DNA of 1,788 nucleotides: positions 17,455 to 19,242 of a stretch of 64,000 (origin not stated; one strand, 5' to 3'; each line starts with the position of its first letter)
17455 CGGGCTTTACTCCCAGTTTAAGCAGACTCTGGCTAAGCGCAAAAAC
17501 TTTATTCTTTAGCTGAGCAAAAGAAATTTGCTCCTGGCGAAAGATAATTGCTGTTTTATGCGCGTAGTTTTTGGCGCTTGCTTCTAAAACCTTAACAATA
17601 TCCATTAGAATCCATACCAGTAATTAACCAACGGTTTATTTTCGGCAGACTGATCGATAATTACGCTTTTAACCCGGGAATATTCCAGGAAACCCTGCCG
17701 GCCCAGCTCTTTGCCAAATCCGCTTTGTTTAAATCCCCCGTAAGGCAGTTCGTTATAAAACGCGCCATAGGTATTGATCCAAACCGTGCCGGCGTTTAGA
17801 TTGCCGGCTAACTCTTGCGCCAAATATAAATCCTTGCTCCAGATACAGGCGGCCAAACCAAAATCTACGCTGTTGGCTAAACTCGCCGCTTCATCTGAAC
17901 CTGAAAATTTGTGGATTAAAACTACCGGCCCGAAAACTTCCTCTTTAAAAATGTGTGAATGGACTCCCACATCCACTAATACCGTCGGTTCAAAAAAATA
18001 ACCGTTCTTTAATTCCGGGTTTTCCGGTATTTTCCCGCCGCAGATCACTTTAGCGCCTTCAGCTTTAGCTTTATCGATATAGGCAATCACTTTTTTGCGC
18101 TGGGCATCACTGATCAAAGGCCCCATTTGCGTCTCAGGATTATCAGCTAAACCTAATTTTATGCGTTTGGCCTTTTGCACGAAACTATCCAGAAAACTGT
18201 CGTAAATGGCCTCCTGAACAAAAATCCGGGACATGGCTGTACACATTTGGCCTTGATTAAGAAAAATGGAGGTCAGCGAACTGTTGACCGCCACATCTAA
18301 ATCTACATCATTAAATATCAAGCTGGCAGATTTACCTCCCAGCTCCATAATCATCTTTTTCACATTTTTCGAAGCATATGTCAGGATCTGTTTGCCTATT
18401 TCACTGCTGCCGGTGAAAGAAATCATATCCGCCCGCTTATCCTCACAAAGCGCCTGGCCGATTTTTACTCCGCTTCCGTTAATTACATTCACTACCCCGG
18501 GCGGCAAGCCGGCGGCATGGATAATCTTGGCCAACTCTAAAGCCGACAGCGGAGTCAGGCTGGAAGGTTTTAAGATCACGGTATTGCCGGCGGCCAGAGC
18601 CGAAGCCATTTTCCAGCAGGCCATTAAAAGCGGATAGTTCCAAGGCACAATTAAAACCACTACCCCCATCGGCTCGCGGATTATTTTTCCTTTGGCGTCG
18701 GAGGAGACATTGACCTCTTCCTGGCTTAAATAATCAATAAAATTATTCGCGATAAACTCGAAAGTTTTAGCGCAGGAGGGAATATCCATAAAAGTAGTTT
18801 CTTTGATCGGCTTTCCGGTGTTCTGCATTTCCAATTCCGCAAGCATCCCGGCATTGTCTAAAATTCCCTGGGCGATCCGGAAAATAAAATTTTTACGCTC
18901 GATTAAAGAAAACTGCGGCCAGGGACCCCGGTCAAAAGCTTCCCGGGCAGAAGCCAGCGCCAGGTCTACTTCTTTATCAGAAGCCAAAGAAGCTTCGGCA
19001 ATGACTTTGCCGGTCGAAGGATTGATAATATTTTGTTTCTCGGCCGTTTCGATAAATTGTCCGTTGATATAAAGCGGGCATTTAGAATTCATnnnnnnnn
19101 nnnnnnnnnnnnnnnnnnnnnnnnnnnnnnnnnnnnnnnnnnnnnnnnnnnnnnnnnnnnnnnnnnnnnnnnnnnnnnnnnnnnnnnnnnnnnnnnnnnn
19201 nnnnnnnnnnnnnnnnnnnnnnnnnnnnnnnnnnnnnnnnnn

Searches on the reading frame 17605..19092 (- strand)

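Call 6: search_protein_families(library=pfam, proteins=[window:17605-19092:-], max_evalue=0.001)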
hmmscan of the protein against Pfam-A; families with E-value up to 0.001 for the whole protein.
window:17605-19092:- (495 aa): 3 families
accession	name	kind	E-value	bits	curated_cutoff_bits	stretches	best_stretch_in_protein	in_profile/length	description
PF00171.27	Aldedh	-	1.5e-165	551.6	23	1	18-477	7-461/461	Aldehyde dehydrogenase family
PF07368.16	DUF1487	-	1.3e-05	25.3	23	1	258-444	9-171/215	Protein of unknown function (DUF1487)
PF05893.19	LuxC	-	0.00031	20.2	21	1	139-294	86-242/401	Acyl-CoA reductase (LuxC)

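Call 72: search_protein_families(library=ncbifam, proteins=[window:17605-19092:-], max_evalue=0.00001)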
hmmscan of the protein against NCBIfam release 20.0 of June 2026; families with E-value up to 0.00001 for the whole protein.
window:17605-19092:- (495 aa): 45 families (the best 25 are shown)
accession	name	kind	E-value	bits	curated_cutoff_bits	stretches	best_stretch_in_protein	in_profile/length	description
TIGR01804.1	BADH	equivalog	2e-155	517.8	668.6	1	8-475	1-467/467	betaine-aldehyde dehydrogenase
NF010000.0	PRK13473.1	subfamily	1.9e-149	498.4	615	1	7-480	5-473/475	aminobutyraldehyde dehydrogenase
NF009725.0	PRK13252.1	equivalog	1.8e-141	472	593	1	6-481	8-481/488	betaine-aldehyde dehydrogenase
NF045736.1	PaDhStyDRhodo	equivalog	3.7e-127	424.8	800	1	6-478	4-476/479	phenylacetaldehyde dehydrogenase StyD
NF045735.1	PaDhStyDPseudo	equivalog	5.1e-126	421.2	850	1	7-479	5-481/483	phenylacetaldehyde dehydrogenase StyD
TIGR03216.1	OH_muco_semi_DH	equivalog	2.8e-124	415.4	693.25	1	8-479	4-479/481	2-hydroxymuconic semialdehyde dehydrogenase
TIGR02299.1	HpaE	equivalog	4.3e-123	411.5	638.35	1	7-482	3-479/488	5-carboxymethyl-2-hydroxymuconate semialdehyde dehydrogenase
NF050026.1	AcaldDHExaC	equivalog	1.4e-118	396.7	900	1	6-485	17-499/503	acetaldehyde dehydrogenase ExaC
NF007352.0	PRK09847.1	equivalog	1.2e-117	393.5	850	1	7-479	22-491/495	aldehyde dehydrogenase PuuC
NF006916.0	PRK09407.1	equivalog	2.1e-115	386.3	521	1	16-479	32-492/526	succinic semialdehyde dehydrogenase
TIGR03374.1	ABALDH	equivalog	1.6e-113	380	909.3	1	7-479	4-471/472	aminobutyraldehyde dehydrogenase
TIGR01780.1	SSADH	subfamily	3e-111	372.5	646.35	1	23-475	2-448/448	succinate-semialdehyde dehydrogenase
NF007497.0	PRK10090.1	equivalog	4.1e-111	372.1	500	1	4-480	6-478/480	aldehyde dehydrogenase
TIGR04284.1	aldehy_Rv0768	hypoth_equivalog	5.7e-108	361.9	775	1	7-477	3-476/480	aldehyde dehydrogenase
NF052305.1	DioxValDhHalo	equivalog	3.4e-105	352.7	750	1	4-467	4-469/483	2,5-dioxovalerate dehydrogenase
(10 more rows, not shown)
